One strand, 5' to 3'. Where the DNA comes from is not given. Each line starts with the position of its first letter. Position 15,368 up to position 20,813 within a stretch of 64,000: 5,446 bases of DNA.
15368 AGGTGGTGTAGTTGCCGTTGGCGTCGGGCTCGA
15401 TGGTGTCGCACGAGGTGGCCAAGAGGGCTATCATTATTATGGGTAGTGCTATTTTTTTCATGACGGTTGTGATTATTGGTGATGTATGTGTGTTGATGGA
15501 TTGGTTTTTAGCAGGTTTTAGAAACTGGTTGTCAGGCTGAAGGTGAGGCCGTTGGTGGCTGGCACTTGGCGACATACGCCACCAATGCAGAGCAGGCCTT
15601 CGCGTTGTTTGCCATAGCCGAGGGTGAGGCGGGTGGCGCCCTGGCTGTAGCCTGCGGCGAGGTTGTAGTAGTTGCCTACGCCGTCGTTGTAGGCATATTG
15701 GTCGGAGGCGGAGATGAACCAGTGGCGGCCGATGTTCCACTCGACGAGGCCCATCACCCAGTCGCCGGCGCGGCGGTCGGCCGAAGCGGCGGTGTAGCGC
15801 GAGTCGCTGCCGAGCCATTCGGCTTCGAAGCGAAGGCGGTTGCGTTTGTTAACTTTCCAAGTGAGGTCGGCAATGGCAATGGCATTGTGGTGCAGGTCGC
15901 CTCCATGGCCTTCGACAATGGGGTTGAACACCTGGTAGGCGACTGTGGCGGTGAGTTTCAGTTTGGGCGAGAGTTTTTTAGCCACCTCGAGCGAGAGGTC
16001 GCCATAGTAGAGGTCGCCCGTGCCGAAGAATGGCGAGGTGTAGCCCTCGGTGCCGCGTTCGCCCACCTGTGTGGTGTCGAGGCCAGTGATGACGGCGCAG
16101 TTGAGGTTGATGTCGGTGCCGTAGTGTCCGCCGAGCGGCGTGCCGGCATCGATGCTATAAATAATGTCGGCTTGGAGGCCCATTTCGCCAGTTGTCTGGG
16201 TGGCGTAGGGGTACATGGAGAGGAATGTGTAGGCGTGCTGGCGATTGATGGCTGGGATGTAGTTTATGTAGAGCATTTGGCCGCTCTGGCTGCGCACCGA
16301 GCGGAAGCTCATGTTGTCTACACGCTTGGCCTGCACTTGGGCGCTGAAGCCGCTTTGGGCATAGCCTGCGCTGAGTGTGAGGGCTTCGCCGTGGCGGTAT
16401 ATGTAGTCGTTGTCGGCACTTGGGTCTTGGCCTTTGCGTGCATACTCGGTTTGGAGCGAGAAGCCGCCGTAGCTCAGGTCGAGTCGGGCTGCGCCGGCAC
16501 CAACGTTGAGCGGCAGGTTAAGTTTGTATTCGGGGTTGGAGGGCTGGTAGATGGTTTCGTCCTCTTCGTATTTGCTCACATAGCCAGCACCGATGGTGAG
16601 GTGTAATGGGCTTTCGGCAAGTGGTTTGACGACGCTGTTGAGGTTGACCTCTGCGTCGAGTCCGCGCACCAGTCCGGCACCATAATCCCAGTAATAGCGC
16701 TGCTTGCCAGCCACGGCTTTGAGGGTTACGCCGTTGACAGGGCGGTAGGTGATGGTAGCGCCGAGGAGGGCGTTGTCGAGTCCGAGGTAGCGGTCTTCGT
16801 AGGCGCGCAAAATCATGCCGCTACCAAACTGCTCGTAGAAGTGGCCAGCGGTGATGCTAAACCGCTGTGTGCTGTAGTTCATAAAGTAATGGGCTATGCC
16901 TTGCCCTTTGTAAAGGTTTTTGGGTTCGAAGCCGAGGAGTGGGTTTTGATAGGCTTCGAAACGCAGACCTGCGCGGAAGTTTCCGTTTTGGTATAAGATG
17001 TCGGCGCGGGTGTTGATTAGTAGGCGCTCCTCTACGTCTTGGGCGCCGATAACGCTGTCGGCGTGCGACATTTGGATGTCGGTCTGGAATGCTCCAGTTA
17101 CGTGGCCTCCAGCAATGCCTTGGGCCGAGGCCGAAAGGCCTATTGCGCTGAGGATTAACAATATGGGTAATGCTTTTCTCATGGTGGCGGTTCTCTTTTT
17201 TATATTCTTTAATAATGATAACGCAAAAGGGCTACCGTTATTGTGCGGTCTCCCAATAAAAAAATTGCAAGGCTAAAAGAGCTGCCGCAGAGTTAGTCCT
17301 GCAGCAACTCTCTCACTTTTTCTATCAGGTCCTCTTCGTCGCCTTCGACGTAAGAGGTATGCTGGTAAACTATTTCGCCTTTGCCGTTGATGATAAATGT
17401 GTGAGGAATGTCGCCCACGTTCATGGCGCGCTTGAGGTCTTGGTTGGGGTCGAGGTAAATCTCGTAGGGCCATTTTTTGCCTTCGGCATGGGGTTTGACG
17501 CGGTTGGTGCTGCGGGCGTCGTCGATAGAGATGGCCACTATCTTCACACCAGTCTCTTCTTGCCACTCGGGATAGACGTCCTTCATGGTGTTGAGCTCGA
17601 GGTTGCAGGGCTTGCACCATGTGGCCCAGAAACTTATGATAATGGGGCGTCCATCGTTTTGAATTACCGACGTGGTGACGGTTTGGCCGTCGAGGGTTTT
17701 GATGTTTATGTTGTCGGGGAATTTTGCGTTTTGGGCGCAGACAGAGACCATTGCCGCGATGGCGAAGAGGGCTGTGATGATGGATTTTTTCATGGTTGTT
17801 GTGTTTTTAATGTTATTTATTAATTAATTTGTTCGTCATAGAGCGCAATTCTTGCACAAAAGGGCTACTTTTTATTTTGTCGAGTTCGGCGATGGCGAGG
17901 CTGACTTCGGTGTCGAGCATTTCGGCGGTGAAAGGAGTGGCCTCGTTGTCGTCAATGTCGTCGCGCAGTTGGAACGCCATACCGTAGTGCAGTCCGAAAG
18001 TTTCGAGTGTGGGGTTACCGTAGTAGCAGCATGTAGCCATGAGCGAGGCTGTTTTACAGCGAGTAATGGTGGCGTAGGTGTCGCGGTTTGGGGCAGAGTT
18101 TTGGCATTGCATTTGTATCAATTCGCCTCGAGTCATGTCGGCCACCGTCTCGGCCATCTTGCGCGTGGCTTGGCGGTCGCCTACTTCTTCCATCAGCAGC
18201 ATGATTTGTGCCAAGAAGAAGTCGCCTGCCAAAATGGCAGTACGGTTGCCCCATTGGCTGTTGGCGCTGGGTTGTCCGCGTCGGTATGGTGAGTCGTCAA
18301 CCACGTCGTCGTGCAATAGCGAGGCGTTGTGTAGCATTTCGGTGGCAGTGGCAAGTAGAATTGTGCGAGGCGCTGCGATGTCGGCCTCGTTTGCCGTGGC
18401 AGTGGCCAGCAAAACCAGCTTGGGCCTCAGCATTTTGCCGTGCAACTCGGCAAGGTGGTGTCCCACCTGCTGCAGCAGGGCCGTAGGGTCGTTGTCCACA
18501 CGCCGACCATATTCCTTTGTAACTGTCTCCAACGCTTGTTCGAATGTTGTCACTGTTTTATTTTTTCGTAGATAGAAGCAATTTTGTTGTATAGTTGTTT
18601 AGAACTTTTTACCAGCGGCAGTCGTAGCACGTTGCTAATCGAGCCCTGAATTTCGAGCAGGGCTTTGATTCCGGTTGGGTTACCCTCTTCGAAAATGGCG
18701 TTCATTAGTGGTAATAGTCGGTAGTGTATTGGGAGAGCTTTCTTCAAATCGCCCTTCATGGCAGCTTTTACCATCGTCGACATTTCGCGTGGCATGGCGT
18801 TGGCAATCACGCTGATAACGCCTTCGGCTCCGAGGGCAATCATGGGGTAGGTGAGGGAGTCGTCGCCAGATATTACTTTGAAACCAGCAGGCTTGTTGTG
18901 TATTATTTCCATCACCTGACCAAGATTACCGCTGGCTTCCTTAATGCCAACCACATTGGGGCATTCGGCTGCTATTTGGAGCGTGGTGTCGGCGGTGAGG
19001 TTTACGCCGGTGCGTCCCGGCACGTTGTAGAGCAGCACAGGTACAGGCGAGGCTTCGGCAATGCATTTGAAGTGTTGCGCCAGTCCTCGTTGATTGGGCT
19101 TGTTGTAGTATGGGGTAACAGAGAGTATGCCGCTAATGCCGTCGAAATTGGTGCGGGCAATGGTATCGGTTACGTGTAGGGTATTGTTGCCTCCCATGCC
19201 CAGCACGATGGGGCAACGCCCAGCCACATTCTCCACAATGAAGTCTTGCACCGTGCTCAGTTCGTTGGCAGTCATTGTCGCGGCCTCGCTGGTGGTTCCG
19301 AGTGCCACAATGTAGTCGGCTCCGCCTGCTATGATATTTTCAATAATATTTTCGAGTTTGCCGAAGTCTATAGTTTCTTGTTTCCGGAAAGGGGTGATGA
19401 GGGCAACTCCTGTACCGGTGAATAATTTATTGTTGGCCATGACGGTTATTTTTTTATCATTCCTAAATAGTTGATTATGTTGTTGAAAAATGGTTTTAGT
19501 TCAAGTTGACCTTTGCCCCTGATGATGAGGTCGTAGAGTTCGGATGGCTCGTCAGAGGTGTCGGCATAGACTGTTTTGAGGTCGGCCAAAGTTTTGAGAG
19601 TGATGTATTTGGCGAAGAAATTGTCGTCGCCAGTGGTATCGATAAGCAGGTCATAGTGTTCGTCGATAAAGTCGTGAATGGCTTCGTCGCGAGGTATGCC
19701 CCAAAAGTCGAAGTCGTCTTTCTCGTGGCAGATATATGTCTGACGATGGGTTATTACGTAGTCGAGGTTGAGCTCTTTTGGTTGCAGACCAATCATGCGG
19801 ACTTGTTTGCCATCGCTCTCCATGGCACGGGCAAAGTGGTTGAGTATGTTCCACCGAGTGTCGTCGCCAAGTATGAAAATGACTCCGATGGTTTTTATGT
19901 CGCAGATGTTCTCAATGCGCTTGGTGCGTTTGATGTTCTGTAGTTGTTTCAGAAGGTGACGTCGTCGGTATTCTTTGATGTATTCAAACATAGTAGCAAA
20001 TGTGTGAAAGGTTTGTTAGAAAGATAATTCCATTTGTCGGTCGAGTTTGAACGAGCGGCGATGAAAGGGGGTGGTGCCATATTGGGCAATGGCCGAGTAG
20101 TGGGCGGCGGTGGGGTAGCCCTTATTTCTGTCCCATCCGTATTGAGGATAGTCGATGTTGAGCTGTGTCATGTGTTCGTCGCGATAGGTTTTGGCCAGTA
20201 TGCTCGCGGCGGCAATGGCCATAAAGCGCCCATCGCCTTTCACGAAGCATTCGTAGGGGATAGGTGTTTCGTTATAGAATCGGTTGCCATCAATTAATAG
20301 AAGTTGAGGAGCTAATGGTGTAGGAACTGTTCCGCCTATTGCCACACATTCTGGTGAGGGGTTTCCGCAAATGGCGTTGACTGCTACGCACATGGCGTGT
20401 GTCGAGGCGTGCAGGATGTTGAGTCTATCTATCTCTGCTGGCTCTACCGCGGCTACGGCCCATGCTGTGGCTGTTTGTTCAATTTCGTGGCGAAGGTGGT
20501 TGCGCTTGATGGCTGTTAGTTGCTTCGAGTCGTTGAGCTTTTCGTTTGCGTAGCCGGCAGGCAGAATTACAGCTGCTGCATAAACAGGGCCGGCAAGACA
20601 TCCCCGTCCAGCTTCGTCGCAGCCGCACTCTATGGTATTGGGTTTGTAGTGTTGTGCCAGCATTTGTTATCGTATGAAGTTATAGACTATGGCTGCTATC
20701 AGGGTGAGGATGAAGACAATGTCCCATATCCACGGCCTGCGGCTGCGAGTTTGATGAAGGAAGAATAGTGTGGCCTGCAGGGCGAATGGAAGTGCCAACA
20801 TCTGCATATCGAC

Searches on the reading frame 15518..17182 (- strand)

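Call 18: search_protein_families(library=pfam, proteins=[window:15518-17182:-])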
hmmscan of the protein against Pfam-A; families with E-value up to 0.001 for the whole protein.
window:15518-17182:- (554 aa): 1 family
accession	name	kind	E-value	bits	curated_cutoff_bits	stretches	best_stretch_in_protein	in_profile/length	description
PF19494.5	DUF6029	-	2.2e-172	574.9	27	1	1-554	1-538/538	Family of unknown function (DUF6029)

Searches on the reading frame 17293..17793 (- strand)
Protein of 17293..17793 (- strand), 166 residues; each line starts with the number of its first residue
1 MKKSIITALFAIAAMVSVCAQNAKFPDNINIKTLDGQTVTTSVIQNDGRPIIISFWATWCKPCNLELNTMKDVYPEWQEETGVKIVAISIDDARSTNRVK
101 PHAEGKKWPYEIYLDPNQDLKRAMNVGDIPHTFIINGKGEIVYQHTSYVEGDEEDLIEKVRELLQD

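Call 69: search_protein_families(library=pfam, proteins=[window:17293-17793:-])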
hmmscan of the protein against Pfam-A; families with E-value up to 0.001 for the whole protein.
window:17293-17793:- (166 aa): 6 families
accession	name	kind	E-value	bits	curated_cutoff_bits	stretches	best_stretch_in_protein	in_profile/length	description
PF00578.27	AhpC-TSA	-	4.1e-21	75.6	26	1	24-143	4-123/124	AhpC/TSA family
PF08534.16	Redoxin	-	1.4e-16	61.1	26.6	1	22-154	3-142/148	Redoxin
PF13905.12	Thioredoxin_8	-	3.8e-13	50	27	1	48-141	1-94/94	Thioredoxin-like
PF13098.12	Thioredoxin_2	-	1.8e-08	35.1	27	1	46-152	3-98/104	Thioredoxin-like domain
PF00085.26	Thioredoxin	-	1.7e-07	31.6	23.5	1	42-96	12-64/103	Thioredoxin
PF13911.12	AhpC-TSA_2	-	1.4e-06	29.1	27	1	75-126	7-54/114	AhpC/TSA antioxidant enzyme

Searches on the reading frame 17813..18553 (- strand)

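Call 69: search_protein_families(library=pfam, proteins=[window:17813-18553:-])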
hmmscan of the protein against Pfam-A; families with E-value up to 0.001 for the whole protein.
window:17813-18553:- (246 aa): 1 family
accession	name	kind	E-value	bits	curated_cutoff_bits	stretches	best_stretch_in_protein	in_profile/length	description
PF00348.22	polyprenyl_synt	-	2.5e-46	158.4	27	1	26-206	3-194/251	Polyprenyl synthetase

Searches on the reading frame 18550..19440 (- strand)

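Call 69: search_protein_families(library=pfam, proteins=[window:18550-19440:-])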
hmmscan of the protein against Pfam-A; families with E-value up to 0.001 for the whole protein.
window:18550-19440:- (296 aa): 1 family
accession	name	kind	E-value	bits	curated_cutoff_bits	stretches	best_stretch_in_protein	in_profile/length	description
PF00701.28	DHDPS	-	3.6e-77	259.4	22.1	1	7-291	2-286/289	Dihydrodipicolinate synthetase family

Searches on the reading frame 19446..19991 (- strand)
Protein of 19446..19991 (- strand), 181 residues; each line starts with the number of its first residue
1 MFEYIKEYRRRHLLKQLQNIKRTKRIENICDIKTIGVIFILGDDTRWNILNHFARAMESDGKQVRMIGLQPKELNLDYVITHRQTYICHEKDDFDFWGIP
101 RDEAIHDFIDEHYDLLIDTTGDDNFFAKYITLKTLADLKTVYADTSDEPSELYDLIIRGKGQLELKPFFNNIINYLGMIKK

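Call 69: search_protein_families(library=pfam, proteins=[window:19446-19991:-])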
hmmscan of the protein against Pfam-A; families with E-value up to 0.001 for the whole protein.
window:19446-19991:- (181 aa): 1 family
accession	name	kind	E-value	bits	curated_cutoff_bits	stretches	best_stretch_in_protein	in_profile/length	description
PF21857.2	DUF6913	-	4e-24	85.8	27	1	9-179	5-166/166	Family of unknown function (DUF6913)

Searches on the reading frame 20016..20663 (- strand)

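Call 69: search_protein_families(library=pfam, proteins=[window:20016-20663:-])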
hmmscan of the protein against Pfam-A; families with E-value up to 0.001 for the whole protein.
window:20016-20663:- (215 aa): 1 family
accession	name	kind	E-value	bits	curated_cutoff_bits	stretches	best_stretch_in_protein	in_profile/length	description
PF01351.25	RNase_HII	-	1.5e-35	123.3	25.8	1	13-206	1-197/199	Ribonuclease HII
